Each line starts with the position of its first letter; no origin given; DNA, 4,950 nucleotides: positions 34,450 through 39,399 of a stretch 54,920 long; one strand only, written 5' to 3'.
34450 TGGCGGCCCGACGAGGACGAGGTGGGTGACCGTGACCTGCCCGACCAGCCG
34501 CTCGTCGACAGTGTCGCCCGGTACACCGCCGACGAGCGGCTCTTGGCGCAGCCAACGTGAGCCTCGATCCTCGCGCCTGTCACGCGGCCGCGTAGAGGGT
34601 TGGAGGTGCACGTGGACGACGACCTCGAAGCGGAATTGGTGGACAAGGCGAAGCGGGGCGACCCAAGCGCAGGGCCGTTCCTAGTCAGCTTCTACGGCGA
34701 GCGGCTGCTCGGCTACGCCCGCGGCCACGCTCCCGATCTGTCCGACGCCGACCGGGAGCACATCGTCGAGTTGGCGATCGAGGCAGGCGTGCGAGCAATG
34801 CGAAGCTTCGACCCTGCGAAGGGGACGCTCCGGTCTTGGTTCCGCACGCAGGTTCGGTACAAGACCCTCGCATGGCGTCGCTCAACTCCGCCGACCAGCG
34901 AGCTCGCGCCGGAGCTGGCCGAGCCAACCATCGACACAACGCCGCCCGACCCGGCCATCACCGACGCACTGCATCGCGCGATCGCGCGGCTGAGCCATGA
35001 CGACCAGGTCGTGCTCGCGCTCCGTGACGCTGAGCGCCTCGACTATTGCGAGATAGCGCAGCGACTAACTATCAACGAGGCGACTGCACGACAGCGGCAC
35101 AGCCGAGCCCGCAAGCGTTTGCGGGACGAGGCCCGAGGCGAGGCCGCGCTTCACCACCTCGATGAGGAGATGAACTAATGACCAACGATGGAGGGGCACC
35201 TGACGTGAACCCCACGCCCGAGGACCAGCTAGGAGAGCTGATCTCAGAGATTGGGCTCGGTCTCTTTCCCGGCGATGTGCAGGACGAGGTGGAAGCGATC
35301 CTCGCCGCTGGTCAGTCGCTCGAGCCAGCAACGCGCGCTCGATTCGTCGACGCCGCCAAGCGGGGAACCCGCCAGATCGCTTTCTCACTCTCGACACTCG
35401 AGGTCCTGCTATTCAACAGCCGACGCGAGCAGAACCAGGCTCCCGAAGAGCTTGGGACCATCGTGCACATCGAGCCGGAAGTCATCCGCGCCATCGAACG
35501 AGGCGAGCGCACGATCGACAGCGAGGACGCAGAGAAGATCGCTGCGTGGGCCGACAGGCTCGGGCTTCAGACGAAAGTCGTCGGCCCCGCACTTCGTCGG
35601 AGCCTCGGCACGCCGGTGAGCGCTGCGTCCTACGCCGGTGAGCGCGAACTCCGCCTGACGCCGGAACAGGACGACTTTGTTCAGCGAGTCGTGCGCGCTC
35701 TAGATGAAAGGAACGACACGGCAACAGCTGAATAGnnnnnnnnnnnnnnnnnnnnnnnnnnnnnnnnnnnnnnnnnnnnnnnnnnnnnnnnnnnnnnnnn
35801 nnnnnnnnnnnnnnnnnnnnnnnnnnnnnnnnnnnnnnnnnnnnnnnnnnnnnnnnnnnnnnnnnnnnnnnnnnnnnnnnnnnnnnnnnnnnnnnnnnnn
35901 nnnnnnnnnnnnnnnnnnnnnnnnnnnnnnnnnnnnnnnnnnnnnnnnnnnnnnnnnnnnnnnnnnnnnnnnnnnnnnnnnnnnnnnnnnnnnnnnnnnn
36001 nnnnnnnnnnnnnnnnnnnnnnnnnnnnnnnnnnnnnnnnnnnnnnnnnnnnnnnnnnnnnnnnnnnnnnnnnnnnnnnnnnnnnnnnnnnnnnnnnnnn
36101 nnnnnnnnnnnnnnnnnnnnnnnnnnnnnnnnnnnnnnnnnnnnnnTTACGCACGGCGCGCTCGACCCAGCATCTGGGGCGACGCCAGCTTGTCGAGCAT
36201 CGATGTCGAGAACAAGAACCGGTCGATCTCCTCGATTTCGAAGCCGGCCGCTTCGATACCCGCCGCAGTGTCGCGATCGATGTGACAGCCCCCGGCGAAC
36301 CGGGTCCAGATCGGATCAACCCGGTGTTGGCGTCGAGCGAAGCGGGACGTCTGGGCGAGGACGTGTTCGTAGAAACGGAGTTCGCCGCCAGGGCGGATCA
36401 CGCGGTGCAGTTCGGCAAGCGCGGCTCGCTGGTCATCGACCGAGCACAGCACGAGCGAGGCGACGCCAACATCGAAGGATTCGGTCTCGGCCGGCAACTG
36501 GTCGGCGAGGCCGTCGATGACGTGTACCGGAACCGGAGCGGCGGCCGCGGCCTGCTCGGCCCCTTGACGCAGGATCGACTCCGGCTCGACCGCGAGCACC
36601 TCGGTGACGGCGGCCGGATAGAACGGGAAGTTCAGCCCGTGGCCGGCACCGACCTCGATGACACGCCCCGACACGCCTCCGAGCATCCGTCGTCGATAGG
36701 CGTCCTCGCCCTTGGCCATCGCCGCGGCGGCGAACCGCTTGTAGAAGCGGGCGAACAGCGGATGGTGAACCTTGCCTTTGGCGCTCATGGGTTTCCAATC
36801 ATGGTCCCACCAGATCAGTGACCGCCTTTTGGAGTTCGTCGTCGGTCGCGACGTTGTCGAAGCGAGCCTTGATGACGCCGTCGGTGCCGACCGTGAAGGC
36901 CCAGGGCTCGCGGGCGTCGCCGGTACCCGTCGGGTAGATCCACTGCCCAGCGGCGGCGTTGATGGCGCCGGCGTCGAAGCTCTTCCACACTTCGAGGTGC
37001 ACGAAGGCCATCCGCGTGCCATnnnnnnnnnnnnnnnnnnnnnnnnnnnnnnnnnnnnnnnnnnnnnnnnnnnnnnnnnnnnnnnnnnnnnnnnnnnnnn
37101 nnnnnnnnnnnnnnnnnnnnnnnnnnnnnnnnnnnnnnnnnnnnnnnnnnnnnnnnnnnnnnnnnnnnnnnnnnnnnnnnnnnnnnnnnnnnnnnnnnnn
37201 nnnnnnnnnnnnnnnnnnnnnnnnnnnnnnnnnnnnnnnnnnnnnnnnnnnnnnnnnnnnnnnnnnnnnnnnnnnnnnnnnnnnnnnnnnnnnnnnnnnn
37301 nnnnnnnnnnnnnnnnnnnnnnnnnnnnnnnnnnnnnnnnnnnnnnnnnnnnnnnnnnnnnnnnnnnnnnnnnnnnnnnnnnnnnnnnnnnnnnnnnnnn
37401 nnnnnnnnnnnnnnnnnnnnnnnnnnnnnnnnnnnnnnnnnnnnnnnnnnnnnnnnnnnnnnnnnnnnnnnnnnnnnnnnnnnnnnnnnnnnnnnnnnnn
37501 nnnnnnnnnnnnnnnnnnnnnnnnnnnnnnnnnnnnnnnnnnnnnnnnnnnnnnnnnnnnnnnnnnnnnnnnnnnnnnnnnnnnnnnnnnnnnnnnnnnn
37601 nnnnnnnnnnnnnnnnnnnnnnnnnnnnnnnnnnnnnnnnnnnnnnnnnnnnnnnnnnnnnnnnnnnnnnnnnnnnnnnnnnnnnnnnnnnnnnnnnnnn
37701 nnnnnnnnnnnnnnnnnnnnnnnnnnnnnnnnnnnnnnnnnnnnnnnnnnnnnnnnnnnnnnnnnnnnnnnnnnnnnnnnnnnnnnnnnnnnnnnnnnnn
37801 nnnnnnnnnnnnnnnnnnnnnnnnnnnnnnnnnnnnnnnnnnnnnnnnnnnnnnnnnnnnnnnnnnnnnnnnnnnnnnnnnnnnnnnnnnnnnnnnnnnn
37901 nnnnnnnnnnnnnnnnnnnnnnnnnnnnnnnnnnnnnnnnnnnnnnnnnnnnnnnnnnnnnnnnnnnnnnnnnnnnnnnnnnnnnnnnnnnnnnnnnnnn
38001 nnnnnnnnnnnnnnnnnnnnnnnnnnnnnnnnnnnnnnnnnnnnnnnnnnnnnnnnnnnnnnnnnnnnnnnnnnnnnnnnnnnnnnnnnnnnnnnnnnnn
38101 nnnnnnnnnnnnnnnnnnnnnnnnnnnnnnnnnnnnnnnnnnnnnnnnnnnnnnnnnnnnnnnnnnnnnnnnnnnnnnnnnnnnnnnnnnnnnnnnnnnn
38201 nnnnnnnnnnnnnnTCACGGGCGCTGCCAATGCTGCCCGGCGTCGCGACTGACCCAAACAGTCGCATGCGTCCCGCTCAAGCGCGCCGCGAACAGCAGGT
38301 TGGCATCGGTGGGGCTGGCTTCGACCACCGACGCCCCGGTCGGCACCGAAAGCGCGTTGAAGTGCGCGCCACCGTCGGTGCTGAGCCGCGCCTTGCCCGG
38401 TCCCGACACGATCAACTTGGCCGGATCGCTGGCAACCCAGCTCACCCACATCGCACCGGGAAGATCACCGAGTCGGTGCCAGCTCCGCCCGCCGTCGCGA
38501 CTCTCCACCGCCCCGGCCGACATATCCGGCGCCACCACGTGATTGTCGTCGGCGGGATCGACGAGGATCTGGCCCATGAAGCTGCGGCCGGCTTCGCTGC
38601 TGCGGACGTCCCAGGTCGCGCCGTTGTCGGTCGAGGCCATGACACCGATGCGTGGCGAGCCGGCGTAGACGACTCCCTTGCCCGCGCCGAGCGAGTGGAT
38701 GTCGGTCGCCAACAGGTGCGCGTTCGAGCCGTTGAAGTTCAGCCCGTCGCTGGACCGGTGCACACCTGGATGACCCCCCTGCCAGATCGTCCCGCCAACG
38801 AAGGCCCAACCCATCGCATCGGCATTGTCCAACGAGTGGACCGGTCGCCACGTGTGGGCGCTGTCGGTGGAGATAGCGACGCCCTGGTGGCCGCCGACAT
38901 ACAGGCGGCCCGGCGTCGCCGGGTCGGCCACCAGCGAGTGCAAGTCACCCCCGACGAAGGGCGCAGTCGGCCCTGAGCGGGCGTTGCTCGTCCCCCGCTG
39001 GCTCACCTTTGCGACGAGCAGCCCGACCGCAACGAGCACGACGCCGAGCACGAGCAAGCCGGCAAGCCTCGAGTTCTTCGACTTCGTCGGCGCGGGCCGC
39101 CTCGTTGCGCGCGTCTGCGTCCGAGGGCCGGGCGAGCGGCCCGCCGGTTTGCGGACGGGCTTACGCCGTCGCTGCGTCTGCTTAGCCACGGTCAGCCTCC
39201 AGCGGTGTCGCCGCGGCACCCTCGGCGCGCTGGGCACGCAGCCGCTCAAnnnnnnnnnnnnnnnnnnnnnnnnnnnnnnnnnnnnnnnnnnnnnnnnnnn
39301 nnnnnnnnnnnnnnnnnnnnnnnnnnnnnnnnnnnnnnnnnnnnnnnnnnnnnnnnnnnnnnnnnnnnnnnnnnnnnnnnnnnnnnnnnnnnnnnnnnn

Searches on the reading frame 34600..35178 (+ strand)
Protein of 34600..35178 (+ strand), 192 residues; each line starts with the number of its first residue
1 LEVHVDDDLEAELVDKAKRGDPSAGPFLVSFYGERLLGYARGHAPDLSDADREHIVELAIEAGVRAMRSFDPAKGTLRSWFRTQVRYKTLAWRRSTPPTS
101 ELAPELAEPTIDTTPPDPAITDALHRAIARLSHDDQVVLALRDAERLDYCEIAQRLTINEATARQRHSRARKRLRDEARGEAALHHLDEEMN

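Call 5: search_protein_families(library=pfam, proteins=[window:34600-35178:+], max_evalue=0.1)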
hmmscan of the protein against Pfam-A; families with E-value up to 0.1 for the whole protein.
window:34600-35178:+ (192 aa): 6 families
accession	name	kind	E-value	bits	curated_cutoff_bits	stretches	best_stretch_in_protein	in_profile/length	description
PF08281.18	Sigma70_r4_2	-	2.1e-11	43.7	25.7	1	122-174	2-54/54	Sigma-70, region 4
PF04545.22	Sigma70_r4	-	2e-09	37.3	24.1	1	127-175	1-49/50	Sigma-70, region 4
PF04542.20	Sigma70_r2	-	0.00062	20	24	1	31-94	4-66/71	Sigma-70 region 2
PF07638.17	Sigma70_ECF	-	0.002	18.5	21.1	1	120-179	126-184/185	ECF sigma factor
PF22980.2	Myb_DNA-bind_8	-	0.028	14.2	27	1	145-173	18-47/50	Myb-like DNA-binding domain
PF13384.12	HTH_23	-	0.059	13.7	24.6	0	138-170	11-41/50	Homeodomain-like domain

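Call 70: find_related_loci(query=A5, collection=metagenome_contigs, flank=7000)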
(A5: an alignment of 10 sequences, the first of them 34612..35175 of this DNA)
Query A5 (188 aa) in metagenome_contigs; peptide patterns used: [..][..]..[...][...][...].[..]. (x = any residue, [..] = any of these).
183 stretches matched a pattern; 16 encode a relative of the query (tblastn E <= 1e-3); 16 distinct loci.
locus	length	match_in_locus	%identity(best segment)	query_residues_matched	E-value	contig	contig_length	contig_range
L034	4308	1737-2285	71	3-186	3e-80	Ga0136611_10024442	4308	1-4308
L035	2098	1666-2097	72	3-147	9e-66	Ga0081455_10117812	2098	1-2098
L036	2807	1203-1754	44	1-171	5e-41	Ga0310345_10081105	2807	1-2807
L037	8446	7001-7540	44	3-176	1e-38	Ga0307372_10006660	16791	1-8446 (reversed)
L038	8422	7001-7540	44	3-176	1e-38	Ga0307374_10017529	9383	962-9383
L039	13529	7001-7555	41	2-180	4e-37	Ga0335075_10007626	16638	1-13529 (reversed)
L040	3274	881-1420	43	3-177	3e-36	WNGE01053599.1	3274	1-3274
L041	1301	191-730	41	8-185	6e-37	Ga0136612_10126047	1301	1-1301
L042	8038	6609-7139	42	3-173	3e-34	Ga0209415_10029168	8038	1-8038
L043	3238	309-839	42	5-176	2e-34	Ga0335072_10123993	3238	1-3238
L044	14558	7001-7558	42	4-183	5e-32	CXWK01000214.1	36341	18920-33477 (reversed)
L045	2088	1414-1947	42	8-183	1e-31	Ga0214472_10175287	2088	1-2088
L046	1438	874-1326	42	8-156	3e-29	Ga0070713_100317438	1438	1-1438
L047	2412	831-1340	29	9-171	2e-7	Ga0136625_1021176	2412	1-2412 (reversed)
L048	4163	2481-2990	29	9-171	2e-7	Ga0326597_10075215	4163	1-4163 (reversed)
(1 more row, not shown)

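Call 74: search_protein_families(library=pfam, proteins=[L039:546-1967:+, L039:2101-3471:+, L039:3814-4641:-, L039:8386-9288:+, L039:10557-11459:-, L039:12484-13512:-, L042:309-1385:+, L042:1382-2734:+, L042:3182-4216:+, L039:10035-10619:+], max_evalue=0.01)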
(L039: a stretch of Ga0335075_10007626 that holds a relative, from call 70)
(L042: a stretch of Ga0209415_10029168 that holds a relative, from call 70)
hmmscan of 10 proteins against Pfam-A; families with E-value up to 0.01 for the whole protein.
L039:546-1967:+ (473 aa): 0 families

L039:2101-3471:+ (456 aa): 0 families

L039:3814-4641:- (275 aa): 0 families

L039:8386-9288:+ (300 aa): 0 families

L039:10557-11459:- (300 aa): 0 families

L039:12484-13512:- (342 aa): 0 families

L042:309-1385:+ (358 aa): 2 families
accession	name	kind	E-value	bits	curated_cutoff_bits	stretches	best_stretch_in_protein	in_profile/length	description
PF04480.18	DUF559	-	0.0013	19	20.6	1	272-325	51-95/109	Protein of unknown function (DUF559)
PF18860.6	AbiJ_NTD3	-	0.005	16.7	32.5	0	127-153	140-166/167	AbiJ N-terminal domain 3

L042:1382-2734:+ (450 aa): 0 families

L042:3182-4216:+ (344 aa): 0 families

L039:10035-10619:+ (194 aa): 0 families

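Call 80: search_protein_families(library=phrogs, proteins=[window:34612-35175:+], max_evalue=0.1)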
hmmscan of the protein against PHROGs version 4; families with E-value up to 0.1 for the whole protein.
window:34612-35175:+ (188 aa): 8 families
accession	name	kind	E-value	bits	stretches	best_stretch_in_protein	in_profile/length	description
phrog_1740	-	transcription regulation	4.5e-11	42.9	1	32-178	69-220/567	RNA polymerase sigma factor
phrog_12061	-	unknown function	5.5e-05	24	1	108-171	32-95/111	-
phrog_36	-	transcription regulation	0.00094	19.8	1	118-180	131-193/220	transcriptional regulator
phrog_1190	-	transcription regulation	0.0026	18.5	1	118-175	103-160/167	RNA polymerase sigma factor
phrog_6836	-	unknown function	0.0036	18.1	1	95-166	47-124/144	-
phrog_351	-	transcription regulation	0.01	15.4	1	118-179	667-731/928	RNA polymerase sigma factor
phrog_13787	-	unknown function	0.088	14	0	115-172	110-166/172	-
phrog_3512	-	transcription regulation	0.093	13.9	0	119-175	60-114/130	sigma factor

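Call 81: search_protein_families(library=padloc, proteins=[window:34612-35175:+], max_evalue=0.1)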
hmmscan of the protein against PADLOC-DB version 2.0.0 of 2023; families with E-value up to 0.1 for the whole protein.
window:34612-35175:+ (188 aa): 0 families

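Call 96: search_protein_families(library=pfam, proteins=[L039:3738-4187:+, L039:4177-4539:+, L039:8141-8473:+, L042:2850-3185:+, L042:3990-4307:+], max_evalue=0.01)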
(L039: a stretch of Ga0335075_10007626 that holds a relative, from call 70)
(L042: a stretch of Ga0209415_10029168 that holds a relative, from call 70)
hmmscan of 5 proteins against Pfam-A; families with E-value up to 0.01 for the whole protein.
L039:3738-4187:+ (149 aa): 0 families

L039:4177-4539:+ (120 aa): 0 families

L039:8141-8473:+ (110 aa): 0 families

L042:2850-3185:+ (111 aa): 0 families

L042:3990-4307:+ (105 aa): 0 families

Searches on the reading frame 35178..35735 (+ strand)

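Call 5: search_protein_families(library=pfam, proteins=[window:35178-35735:+], max_evalue=0.1)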
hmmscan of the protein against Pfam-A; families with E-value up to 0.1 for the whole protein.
window:35178-35735:+ (185 aa): 1 family
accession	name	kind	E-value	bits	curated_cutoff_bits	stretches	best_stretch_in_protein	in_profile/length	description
PF01381.28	HTH_3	-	0.0086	16.5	23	1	90-122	13-45/55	Helix-turn-helix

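Call 80: search_protein_families(library=phrogs, proteins=[window:35178-35732:+], max_evalue=0.1)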
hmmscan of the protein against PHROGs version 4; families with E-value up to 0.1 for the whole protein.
window:35178-35732:+ (185 aa): 1 family
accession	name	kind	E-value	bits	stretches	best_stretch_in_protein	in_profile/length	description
phrog_12831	-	transcription regulation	0.075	14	0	101-182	35-121/151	transcriptional repressor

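Call 81: search_protein_families(library=padloc, proteins=[window:35178-35732:+], max_evalue=0.1)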
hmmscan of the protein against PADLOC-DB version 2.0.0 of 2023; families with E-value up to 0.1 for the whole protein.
window:35178-35732:+ (185 aa): 1 family
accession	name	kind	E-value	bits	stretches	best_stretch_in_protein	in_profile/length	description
PDLC03666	Control_protein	-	0.0072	14.7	1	81-120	14-53/77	control protein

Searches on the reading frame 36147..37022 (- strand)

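Call 91: search_protein_families(library=pfam, proteins=[window:36147-37022:-], max_evalue=0.001)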
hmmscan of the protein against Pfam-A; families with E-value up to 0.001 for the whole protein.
window:36147-37022:- (291 aa): 6 families
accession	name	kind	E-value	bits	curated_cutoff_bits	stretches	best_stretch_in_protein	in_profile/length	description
PF08241.18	Methyltransf_11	-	5.7e-16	59.4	21.2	1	123-216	2-94/95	Methyltransferase domain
PF13649.12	Methyltransf_25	-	3.2e-12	47.4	27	1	121-213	1-97/97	Methyltransferase domain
PF13489.12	Methyltransf_23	-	9.3e-10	38.9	27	1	111-263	14-161/164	Methyltransferase domain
PF08242.18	Methyltransf_12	-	2.6e-09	38.1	30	1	122-215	1-98/98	Methyltransferase domain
PF01209.24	Ubie_methyltran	-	2e-07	31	20.1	1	148-220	82-154/233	ubiE/COQ5 methyltransferase family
PF13847.12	Methyltransf_31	-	0.00013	22.1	27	1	165-221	55-113/145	Methyltransferase domain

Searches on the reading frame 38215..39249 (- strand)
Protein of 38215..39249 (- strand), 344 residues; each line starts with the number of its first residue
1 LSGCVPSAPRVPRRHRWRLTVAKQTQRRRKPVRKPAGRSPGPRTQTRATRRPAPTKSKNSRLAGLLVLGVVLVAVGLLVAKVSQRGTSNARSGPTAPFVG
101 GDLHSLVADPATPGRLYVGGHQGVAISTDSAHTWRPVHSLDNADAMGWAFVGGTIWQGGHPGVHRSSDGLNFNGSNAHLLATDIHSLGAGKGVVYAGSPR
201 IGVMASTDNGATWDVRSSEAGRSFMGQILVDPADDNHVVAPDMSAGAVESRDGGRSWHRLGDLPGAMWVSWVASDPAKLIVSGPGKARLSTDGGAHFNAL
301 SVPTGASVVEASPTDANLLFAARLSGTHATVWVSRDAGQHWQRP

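Call 91: search_protein_families(library=pfam, proteins=[window:38215-39249:-], max_evalue=0.001)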
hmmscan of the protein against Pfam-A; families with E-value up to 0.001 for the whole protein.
window:38215-39249:- (344 aa): 3 families
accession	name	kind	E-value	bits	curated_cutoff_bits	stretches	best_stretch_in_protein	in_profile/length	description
PF02012.26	BNR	-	8.7e-09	34.5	27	0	250-259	3-12/12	BNR/Asp-box repeat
PF15902.12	Sortilin-Vps10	-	1.2e-08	34.7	33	1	250-342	6-110/446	Sortilin, neurotensin receptor 3,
PF13088.12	BNR_2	-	0.00015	21.7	31.4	0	202-344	83-201/277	BNR repeat-like domain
